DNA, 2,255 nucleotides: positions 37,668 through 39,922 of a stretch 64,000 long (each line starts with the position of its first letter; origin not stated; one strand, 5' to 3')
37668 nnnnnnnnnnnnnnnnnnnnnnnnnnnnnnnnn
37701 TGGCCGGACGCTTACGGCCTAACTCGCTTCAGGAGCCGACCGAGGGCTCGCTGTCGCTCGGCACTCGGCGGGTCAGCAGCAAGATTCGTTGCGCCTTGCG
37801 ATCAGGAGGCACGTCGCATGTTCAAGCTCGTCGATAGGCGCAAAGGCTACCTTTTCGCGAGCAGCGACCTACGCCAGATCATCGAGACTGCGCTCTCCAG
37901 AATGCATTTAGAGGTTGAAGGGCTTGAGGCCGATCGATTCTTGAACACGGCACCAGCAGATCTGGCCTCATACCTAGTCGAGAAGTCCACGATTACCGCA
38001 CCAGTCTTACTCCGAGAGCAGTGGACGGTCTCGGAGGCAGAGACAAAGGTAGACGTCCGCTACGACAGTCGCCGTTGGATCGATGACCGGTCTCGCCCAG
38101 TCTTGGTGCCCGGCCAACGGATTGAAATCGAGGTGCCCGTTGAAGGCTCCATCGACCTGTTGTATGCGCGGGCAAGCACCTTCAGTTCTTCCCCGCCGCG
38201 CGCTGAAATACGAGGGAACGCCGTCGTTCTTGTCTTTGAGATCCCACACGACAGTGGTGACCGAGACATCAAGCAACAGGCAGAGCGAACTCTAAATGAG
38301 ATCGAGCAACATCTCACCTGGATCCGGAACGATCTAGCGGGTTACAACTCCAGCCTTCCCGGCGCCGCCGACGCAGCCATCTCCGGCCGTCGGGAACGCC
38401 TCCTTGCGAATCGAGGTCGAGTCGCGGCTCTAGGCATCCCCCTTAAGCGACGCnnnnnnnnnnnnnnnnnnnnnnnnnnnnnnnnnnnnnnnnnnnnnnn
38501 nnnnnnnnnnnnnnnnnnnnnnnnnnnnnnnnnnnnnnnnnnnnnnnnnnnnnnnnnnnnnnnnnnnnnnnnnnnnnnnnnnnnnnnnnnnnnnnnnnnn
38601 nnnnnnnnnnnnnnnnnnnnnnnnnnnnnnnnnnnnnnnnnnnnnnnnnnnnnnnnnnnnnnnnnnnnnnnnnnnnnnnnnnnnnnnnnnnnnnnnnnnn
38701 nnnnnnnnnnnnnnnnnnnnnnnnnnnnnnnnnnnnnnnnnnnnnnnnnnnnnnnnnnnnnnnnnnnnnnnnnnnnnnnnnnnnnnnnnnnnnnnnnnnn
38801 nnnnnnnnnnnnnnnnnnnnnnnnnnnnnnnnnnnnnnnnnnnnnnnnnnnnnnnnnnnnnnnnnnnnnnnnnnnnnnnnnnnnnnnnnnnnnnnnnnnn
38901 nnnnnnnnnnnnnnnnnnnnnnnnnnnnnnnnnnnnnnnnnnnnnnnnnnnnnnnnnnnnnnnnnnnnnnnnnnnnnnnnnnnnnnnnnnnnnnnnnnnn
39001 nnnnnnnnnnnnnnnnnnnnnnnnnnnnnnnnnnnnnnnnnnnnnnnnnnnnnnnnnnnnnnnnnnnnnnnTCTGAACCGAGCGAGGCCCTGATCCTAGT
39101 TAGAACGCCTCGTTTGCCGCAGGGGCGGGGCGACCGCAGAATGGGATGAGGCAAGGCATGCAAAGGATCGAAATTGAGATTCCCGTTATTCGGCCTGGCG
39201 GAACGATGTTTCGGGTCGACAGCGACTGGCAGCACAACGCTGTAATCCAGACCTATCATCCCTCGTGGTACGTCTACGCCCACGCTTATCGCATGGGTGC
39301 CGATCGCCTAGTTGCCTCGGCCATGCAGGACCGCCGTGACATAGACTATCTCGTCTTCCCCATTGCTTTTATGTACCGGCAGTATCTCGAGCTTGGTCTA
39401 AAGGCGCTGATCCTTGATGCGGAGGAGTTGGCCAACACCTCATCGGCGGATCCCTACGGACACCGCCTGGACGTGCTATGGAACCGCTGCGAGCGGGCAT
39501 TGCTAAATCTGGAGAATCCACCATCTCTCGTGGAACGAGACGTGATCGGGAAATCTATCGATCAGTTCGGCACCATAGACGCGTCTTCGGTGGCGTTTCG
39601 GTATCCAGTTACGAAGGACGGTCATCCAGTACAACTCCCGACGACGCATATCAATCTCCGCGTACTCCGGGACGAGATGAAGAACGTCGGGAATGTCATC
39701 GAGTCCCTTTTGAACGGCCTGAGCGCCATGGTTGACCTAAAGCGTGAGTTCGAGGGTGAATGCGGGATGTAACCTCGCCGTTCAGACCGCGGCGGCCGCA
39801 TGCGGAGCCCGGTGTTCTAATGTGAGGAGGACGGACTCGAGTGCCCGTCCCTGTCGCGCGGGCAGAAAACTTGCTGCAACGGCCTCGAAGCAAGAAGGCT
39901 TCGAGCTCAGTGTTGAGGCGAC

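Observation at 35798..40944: Low-GC island of five uncharacterised genes (HEPN, PD-(D/E)xK, NDT/SLOG-like) immediately upstream of a type I R-M/AbiE locus; candidate undescribed defence module(s)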

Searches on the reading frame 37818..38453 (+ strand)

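Call 50: search_protein_families(library=pfam, proteins=[window:37818-38453:+], max_evalue=10)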
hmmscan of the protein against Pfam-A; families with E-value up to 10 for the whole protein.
seq(212 aa): 1 family
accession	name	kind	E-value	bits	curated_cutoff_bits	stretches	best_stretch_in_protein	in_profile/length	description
PF00928.26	Adap_comp_sub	-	0.17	11.7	31.6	1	48-159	97-198/259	Adaptor complexes medium subunit family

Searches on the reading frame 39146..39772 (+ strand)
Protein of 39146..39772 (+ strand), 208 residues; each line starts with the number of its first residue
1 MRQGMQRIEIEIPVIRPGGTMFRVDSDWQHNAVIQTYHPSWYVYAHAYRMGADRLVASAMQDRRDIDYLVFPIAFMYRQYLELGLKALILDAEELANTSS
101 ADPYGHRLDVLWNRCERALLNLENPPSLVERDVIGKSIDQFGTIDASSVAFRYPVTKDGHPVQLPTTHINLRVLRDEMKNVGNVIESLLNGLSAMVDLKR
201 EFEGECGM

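Call 5: search_protein_families(library=pfam, proteins=[window:39146-39772:+], max_evalue=0.1)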
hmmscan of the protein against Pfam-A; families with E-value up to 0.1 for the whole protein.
window:39146-39772:+ (208 aa): 0 families

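Call 6: search_protein_families(library=padloc, proteins=[window:39146-39772:+], max_evalue=0.1)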
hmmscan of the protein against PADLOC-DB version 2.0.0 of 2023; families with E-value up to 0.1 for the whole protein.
window:39146-39772:+ (208 aa): 0 families

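Call 8: search_protein_families(library=ncbifam, proteins=[window:39146-39772:+], max_evalue=0.1)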
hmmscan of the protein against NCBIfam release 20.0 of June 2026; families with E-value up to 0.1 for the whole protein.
window:39146-39772:+ (208 aa): 0 families

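Call 11: find_homologous_proteins(query=window:39146-39772:+)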
Query window:39146-39772:+ (208 aa): 4 proteins with E <= 0.001 among 389 candidates.
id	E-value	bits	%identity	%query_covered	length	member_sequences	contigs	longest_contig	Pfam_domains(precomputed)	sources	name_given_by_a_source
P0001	1.3e-122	425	100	90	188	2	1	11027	-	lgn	-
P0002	1.1e-38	151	45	87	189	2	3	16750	-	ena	-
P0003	8.8e-30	122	39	89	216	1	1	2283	-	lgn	-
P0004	1.1e-23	102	37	82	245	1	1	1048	-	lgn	-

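Call 16: find_encoding_contigs(protein=P0002, flank=10000, max_places=4)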
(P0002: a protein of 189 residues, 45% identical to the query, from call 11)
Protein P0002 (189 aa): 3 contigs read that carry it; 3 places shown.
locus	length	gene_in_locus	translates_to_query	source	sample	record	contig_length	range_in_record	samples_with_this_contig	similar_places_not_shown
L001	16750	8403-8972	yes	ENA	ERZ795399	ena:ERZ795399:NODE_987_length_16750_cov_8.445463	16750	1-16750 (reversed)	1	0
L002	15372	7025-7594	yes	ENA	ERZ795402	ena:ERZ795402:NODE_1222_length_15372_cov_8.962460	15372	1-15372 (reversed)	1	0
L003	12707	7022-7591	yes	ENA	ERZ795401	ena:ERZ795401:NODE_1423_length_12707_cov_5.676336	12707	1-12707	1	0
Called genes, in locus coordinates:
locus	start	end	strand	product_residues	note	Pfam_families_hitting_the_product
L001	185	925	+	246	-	-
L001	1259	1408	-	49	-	-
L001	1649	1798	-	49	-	-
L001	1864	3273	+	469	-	-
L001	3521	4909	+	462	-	PF05193:Peptidase_M16_C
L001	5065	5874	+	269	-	PF09509:Hypoth_Ymh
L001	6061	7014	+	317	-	-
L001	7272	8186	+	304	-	PF02517:Rce1-like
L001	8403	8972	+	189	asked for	-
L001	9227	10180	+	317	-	-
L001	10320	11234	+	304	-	PF00756:Esterase, PF12146:Hydrolase_4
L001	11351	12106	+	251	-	PF00702:Hydrolase, PF13419:HAD_2, PF13242:Hydrolase_like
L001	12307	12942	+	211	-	-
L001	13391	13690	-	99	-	PF12844:HTH_19 (weak), PF01381:HTH_3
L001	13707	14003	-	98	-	PF05015:HigB-like_toxin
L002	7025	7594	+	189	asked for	-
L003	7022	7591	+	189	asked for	-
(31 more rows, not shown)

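Call 27: search_protein_representatives(protein=window:39206-39772:+)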
Query: 188 residues. Proteins with E-value up to 0.001 (for the whole library): 2651; up to 1e-10: 1014; up to 1e-30: 8. The best 150 are listed.
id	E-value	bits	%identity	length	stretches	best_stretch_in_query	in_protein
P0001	2.1e-123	425.3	100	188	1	1-188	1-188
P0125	6.8e-40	153.1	43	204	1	2-185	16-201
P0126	9.9e-38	146.1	41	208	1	3-187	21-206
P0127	5.9e-35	137.0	40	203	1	8-185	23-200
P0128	1.6e-34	135.7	38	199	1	1-185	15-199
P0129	8.2e-34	133.3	42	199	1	1-178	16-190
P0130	2.6e-32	128.4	42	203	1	2-182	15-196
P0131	5.4e-31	124.1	38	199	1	2-185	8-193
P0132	2.0e-30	122.2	40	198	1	1-183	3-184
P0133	3.3e-30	121.5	37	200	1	1-176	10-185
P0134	1.2e-28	116.4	34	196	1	4-183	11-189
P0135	1.6e-28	116.1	36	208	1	1-185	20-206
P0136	2.6e-28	115.4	34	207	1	1-186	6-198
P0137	2.9e-28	115.2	41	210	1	1-182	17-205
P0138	3.1e-28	115.1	36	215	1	1-182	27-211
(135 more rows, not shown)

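Call 30: search_protein_families(library=pfam, alignment_id=A2, max_evalue=0.01)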
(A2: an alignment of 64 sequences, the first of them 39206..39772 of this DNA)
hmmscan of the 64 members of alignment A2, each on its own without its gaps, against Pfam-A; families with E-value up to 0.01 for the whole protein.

A. member 1, window:39206-39772:+ (188 aa): 0 families

B. families by the number of members that match (of 64 scanned): 1 family
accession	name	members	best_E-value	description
PF05168.19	HEPN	8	4.8e-05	HEPN domain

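Call 31: search_solved_structures(query=A2, max_evalue=1)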
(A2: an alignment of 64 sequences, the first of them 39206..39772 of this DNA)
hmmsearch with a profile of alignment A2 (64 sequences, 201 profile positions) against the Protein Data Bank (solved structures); distinct sequences matched with E-value up to 1: 57.
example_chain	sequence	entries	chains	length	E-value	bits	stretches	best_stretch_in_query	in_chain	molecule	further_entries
8r8n_A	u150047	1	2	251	0.017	17.8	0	27-59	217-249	HalluTIM2-2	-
8r8o_A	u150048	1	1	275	0.1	15.3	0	27-59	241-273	HalluTIM3-1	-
3jqh_A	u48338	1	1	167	0.24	14.1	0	77-136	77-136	C-type lectin domain family 4 member M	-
6t4g_A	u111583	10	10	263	0.47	13.1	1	55-117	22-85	Nuclear receptor ROR-gamma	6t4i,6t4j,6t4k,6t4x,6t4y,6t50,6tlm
9nzg_A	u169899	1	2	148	0.49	13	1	100-188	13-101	De novo designed protein, EPIC Q51N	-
7nec_A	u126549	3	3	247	0.5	13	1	56-117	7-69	Nuclear receptor ROR-gamma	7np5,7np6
6bn6_A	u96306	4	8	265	0.51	13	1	55-117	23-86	Nuclear receptor ROR-gamma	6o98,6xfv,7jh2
5k38_A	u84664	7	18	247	0.54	12.9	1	56-117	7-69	Nuclear receptor ROR-gamma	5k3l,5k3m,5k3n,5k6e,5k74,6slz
7qp4_A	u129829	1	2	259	0.58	12.8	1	55-117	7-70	Nuclear receptor ROR-gamma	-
6p9f_A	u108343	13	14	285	0.58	12.8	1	55-117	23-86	Nuclear receptor ROR-gamma, Nuclear receptor coactivator 1 chimera | NUCLEAR RECEPTOR COACTIVATOR 1 CHIMERA | Nuclear receptor ROR-gamma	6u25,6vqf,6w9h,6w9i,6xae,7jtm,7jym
5za1_A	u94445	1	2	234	0.68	12.6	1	57-117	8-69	Nuclear receptor ROR-gamma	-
5lwp_A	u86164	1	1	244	0.68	12.6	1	57-117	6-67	Nuclear receptor ROR-gamma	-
4zjr_A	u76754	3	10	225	0.72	12.5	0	58-117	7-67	Nuclear receptor ROR-gamma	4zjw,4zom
5m96_A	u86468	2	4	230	0.73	12.5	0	58-117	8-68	Nuclear receptor ROR-gamma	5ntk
9nze_A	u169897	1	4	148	0.74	12.5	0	100-188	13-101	De novo designed protein, EPIC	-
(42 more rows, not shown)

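Call 42: predict_structure(alignment_id=A2)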
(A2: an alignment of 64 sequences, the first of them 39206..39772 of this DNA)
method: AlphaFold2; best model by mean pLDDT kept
length: 188 residues; sequences in the alignment: 64
mean_pLDDT: 96.0   pTM: 0.90
mean pLDDT of the five models: 96.0, 95.8, 95.4, 95.1, 94.8
residues with pLDDT >= 90: 175; 70-90: 13; 50-70: 0; < 50: 0
segments of 3 or more residues with pLDDT < 50: none
pLDDT, mean of each block of 10 residues (from residue 1): 91 85 96 98 96 98 98 95 96 98 98 98 96 96 96 98 98 97 93
secondary structure, 60 per line:
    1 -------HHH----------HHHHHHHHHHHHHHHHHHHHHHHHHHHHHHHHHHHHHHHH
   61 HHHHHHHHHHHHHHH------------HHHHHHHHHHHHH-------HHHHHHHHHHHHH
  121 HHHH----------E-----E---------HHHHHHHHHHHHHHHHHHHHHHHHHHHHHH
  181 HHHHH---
elements in order: H21-75 H88-100 H108-124 H151-185

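Call 60: find_related_loci(query=A2, collection=viral_contigs, flank=6000)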
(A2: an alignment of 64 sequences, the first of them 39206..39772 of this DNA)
Query A2 (188 aa) in viral_contigs; peptide patterns used: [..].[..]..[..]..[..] (x = any residue, [..] = any of these).
67 stretches matched a pattern; 20 encode a relative of the query (tblastn E <= 1e-3); 20 distinct loci.
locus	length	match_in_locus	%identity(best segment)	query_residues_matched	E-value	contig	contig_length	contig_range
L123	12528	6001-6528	31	1-175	8e-25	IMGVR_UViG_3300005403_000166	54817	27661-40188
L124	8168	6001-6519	34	7-177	3e-20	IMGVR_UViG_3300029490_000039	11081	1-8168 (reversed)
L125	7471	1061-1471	34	46-166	5e-19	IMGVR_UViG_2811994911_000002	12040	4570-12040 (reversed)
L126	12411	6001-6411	34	46-166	5e-19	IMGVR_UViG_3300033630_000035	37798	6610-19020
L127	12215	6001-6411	34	46-166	5e-19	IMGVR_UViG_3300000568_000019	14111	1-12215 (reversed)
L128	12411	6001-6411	33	46-166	4e-18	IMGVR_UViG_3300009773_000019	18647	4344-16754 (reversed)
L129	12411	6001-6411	33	46-166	4e-18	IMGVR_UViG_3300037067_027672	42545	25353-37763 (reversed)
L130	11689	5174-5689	29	1-168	4e-16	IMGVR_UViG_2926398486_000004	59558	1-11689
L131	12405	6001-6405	33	27-162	7e-16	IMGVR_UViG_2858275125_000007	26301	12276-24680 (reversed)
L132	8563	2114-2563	34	27-177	3e-15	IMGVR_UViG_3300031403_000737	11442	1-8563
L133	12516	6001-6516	29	2-177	6e-19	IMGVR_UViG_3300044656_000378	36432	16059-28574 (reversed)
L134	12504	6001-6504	26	1-168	8e-13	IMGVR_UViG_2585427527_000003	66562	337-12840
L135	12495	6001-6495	27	27-177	2e-10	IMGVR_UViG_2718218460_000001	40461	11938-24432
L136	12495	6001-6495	27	27-177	2e-10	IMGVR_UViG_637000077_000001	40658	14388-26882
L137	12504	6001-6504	30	9-163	8e-10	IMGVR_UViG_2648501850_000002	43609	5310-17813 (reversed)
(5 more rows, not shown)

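Call 77: find_encoding_contigs(protein=P0001, flank=10000, max_places=2)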
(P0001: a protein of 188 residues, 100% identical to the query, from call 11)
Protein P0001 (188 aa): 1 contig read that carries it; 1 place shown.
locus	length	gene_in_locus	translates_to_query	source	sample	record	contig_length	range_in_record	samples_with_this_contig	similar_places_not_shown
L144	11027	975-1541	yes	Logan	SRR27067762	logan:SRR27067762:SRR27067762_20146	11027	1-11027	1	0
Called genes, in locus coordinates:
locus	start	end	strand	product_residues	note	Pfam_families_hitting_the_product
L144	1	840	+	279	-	?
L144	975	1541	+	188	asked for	-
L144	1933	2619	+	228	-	-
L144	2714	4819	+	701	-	PF12161:HsdM_N, PF02384:N6_Mtase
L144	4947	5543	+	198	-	PF13338:AbiEi_4, PF17194:AbiEi_3_N (weak), PF09407:AbiEi_1 (faint)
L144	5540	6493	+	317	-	PF08843:AbiEii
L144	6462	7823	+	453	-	PF01420:Methylase_S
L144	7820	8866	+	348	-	PF13784:Fic_N (weak), PF02661:Fic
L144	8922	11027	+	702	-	?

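Call 86: search_dna_similar(query=window:39206-39772:+, collection=phages, mode=protein, max_rows=12, max_evalue=0.001)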
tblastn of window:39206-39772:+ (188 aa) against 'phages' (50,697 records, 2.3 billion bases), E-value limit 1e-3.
No match.

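Call 90: search_protein_families(library=pfam, alignment_id=A8, max_evalue=0.0001)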
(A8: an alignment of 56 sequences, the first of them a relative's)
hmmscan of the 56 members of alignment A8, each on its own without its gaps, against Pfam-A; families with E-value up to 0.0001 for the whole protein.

A. member 1, L001:6773-7090:+ (106 aa): 0 families

B. families by the number of members that match (of 56 scanned): 36 families (the first 25 are shown)
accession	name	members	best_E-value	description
PF01555.25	N6_N4_Mtase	3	1.1e-34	DNA methylase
PF06152.16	Phage_min_cap2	1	9.4e-57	Phage minor capsid protein 2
PF24058.1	DUF7359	1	7.6e-53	Domain of unknown function (DUF7359)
PF06891.17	P2_Phage_GpR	1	4.9e-49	P2 phage tail completion protein R (GpR)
PF05069.18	Phage_tail_S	1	5.7e-40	Phage virion morphogenesis family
PF02086.21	MethyltransfD12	1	1.3e-36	D12 class N6 adenine-specific DNA methyltransferase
PF15542.11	Ntox50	1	4.5e-34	Bacterial toxin 50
PF24060.1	DUF7361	1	6.4e-33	Domain of unknown function (DUF7361)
PF14550.11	Peptidase_S78_2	1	5.1e-31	Putative phage serine protease XkdF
PF16289.11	PIN_12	1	4.1e-29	PIN domain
PF18801.6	RapH_N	1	9e-27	response regulator aspartate phosphatase H, N terminal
PF24049.1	YOMG_N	1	3.3e-24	YOMG N-terminal domain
PF04865.19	Baseplate_J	1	1.5e-22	Baseplate J-like protein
PF00756.26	Esterase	1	1.7e-22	Putative esterase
PF24059.1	DUF7360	1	2.3e-21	Domain of unknown function (DUF7360)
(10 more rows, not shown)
